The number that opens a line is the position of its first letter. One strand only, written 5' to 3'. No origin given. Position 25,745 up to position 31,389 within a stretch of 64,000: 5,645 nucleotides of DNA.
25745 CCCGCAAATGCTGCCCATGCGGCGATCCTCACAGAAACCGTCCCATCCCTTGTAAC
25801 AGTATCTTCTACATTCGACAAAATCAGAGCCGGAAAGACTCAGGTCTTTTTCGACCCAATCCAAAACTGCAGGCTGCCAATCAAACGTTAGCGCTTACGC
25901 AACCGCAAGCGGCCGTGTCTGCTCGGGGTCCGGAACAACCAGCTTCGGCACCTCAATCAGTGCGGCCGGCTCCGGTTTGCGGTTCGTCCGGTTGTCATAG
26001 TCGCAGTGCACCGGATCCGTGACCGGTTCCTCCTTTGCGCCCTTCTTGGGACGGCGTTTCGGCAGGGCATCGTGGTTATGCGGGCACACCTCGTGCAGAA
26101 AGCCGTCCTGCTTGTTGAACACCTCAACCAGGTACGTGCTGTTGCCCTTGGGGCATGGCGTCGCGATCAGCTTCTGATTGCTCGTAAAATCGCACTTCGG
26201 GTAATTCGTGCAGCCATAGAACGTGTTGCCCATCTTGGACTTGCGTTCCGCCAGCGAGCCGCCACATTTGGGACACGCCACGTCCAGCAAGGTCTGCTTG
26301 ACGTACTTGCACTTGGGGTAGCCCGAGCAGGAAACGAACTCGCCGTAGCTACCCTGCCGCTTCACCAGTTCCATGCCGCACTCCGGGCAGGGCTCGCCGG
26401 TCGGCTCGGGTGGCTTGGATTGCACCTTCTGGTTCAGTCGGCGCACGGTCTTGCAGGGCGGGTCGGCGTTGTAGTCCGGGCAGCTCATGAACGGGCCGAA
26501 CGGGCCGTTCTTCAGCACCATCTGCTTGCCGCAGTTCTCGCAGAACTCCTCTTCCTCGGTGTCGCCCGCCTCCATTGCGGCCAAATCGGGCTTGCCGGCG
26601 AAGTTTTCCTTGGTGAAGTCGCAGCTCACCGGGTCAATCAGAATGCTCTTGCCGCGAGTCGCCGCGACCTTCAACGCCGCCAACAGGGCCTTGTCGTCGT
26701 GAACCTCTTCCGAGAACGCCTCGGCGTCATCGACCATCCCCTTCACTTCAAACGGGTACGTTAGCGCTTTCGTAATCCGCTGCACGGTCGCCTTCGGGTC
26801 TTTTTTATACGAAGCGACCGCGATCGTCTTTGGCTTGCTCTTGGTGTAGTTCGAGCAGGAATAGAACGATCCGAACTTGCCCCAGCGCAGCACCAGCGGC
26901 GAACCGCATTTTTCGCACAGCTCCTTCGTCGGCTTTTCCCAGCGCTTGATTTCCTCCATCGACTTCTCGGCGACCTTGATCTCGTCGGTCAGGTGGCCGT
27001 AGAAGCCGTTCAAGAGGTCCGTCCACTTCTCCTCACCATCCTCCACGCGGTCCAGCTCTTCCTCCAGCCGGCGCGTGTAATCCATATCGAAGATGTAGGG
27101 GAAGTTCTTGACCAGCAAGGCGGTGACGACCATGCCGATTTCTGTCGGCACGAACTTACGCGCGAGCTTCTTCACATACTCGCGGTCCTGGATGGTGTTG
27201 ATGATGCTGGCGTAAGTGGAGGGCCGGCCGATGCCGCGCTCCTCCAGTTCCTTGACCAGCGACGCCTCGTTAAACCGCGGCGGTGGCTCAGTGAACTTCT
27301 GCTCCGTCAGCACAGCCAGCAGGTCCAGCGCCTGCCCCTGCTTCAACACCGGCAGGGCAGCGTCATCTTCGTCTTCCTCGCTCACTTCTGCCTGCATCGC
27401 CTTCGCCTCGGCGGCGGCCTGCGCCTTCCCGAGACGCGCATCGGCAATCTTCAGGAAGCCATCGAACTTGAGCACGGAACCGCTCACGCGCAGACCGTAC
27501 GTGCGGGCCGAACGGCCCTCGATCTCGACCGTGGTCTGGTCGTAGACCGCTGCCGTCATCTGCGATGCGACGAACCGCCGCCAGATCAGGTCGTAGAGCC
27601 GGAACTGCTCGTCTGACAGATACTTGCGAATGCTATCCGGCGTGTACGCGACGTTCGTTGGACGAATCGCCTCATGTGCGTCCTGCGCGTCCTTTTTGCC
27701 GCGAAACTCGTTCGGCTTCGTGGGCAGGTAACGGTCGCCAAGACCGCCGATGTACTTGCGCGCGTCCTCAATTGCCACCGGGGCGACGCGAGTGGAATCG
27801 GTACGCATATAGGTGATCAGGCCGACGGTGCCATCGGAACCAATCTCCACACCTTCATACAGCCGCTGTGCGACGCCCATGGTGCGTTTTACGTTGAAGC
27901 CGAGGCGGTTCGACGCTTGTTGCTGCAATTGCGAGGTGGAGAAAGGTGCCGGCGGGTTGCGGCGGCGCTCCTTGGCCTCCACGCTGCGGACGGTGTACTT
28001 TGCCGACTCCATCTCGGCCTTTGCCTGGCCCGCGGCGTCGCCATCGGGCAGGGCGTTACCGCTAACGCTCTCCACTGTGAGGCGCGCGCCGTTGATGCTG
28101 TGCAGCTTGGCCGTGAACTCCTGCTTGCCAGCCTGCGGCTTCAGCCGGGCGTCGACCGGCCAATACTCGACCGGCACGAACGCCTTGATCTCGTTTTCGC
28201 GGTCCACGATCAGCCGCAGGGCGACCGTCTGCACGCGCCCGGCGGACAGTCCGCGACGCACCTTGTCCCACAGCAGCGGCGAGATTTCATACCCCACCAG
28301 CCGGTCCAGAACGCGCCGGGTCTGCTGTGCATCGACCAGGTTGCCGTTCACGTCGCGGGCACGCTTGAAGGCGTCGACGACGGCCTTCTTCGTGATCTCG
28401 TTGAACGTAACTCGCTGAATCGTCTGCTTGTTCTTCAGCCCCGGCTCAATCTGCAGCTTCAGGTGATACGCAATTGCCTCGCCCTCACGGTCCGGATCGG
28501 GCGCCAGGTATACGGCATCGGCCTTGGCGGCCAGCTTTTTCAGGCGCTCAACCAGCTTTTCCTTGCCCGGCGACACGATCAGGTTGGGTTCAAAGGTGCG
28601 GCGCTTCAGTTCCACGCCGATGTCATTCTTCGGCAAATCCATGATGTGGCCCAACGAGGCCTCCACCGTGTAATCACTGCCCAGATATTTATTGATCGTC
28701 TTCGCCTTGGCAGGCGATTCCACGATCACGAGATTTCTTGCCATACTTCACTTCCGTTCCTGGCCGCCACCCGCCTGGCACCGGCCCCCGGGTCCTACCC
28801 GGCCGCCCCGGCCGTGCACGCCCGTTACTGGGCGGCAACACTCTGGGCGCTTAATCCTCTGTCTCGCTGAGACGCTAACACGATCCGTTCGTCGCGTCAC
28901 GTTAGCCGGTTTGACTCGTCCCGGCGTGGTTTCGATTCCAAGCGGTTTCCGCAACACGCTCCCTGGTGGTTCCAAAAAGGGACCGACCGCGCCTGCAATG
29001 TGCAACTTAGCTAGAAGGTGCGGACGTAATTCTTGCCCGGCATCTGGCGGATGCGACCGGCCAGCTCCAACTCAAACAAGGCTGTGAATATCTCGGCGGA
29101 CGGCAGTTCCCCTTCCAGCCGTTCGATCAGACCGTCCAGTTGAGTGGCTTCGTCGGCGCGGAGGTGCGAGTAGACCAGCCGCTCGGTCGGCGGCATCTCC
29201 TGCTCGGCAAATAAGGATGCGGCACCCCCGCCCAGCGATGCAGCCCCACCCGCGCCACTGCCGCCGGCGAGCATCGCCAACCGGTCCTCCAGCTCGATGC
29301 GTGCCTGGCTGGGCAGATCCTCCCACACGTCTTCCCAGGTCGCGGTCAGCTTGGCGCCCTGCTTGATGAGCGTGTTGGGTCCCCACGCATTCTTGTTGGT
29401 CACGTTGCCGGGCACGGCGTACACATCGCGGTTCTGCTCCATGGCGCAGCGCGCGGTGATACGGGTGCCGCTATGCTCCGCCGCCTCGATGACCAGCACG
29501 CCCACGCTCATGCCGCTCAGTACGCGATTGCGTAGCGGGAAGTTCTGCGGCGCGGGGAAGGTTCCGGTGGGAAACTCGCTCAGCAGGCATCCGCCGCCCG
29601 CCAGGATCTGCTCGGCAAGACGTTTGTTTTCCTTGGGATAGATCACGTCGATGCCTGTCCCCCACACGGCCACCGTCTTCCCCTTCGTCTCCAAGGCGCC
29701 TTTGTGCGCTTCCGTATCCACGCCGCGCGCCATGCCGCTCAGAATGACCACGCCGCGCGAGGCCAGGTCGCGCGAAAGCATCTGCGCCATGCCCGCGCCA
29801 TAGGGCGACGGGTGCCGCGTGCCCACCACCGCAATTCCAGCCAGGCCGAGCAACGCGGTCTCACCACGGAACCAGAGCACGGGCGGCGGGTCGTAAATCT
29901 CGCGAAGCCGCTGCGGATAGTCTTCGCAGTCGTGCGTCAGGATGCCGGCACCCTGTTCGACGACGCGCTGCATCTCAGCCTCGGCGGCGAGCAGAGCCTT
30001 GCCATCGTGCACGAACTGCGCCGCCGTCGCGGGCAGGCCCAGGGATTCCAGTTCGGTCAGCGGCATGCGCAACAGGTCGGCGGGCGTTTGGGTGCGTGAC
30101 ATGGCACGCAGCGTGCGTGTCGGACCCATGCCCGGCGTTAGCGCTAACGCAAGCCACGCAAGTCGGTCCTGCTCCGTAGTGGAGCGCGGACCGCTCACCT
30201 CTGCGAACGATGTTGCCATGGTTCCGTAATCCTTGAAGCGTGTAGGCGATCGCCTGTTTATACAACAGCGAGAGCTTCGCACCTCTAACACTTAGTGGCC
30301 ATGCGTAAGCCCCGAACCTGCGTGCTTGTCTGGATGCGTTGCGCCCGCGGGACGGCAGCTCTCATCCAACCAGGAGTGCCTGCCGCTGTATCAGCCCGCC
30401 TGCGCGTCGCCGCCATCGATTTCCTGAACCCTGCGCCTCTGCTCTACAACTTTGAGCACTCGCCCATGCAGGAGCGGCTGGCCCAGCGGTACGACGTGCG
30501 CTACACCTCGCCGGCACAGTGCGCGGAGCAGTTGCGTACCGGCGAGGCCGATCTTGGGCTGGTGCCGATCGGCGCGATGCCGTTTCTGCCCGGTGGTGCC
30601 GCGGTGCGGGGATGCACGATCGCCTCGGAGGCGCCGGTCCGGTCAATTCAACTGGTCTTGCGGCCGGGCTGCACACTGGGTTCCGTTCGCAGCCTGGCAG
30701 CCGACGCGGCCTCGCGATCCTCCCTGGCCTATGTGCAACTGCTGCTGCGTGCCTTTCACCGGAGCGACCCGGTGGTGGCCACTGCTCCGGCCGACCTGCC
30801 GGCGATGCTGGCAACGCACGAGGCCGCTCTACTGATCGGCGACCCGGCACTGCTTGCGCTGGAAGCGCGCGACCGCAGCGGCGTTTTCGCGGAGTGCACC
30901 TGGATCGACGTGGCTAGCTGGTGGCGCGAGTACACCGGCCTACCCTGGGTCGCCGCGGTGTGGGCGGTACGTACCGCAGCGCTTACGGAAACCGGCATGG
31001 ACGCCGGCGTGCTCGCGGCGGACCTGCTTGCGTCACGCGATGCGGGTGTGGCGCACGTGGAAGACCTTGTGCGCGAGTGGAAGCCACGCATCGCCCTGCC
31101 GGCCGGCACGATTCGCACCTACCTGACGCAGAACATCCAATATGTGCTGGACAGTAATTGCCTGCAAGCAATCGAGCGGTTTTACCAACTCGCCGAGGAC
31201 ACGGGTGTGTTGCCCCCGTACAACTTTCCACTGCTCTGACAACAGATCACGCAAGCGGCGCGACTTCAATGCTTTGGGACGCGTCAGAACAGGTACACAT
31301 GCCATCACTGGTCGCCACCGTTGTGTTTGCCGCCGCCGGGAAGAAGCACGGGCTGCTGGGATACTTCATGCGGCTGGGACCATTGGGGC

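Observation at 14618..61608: Pattern: three independent ~50% GC nuclease-like inserts, all at tight junctions of conserved housekeeping operons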

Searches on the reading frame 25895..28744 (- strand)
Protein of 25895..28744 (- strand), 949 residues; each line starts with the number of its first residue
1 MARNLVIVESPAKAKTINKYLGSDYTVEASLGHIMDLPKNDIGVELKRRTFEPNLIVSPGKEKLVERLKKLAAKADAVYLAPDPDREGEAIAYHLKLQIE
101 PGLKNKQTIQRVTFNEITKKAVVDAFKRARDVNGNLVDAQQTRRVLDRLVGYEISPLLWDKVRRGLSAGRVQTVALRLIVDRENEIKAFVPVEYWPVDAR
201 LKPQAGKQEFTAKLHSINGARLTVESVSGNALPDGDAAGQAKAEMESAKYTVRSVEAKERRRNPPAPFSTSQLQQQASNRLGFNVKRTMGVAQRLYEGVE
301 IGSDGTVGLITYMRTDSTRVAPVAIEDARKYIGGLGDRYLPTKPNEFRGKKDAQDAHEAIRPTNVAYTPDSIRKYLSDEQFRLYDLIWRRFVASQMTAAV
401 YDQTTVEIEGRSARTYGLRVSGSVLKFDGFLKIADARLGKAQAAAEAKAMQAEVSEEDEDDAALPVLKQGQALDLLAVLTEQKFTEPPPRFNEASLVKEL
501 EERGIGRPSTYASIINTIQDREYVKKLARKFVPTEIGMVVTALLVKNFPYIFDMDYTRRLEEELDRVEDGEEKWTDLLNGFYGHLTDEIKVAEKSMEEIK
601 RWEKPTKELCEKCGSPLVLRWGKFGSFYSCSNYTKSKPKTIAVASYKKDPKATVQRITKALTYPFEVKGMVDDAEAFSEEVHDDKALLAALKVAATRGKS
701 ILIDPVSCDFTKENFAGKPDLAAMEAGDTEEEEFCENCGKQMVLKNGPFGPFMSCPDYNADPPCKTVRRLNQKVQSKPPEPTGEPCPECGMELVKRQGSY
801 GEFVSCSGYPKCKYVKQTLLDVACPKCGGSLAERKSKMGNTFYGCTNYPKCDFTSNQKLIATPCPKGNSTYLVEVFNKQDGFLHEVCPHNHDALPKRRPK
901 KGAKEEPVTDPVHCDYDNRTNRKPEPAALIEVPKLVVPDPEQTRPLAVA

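Call 97: search_protein_families(library=pfam, proteins=[window:25895-28744:-], max_evalue=0.0001)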
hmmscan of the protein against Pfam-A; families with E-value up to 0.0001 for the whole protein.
window:25895-28744:- (949 aa): 4 families
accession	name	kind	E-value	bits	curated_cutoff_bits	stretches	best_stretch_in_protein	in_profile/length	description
PF01131.25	Topoisom_bac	-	1.4e-120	403.5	35.1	1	132-578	2-410/411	DNA topoisomerase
PF01396.24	Zn_ribbon_Top1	-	8.9e-45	150.7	32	4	822-858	2-37/39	Topoisomerase DNA binding C4 zinc finger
PF01751.28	Toprim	-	8.7e-23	80.8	23.1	1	5-117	2-96/96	Toprim domain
PF24029.1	DUF7340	-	7.8e-05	22.8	27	0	782-804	5-27/62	Domain of unknown function (DUF7340)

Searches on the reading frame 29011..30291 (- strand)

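Call 97: search_protein_families(library=pfam, proteins=[window:29011-30291:-], max_evalue=0.0001)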
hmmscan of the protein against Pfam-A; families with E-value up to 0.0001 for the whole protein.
window:29011-30291:- (426 aa): 2 families
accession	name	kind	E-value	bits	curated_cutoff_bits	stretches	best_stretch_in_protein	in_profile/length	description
PF02481.21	DNA_processg_A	-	1.1e-75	253.8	29.6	1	113-316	5-210/212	DNA recombination-mediator protein A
PF17782.7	DprA_WH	-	7.9e-08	32.7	22.9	1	363-420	7-61/61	DprA winged helix domain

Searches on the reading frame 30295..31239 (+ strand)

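Call 97: search_protein_families(library=pfam, proteins=[window:30295-31239:+], max_evalue=0.0001)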
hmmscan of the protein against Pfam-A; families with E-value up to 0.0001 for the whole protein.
window:30295-31239:+ (314 aa): 1 family
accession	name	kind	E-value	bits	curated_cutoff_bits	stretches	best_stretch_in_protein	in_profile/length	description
PF02621.19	VitK2_biosynth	-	2.7e-36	125.8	26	1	36-301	1-251/252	Menaquinone biosynthesis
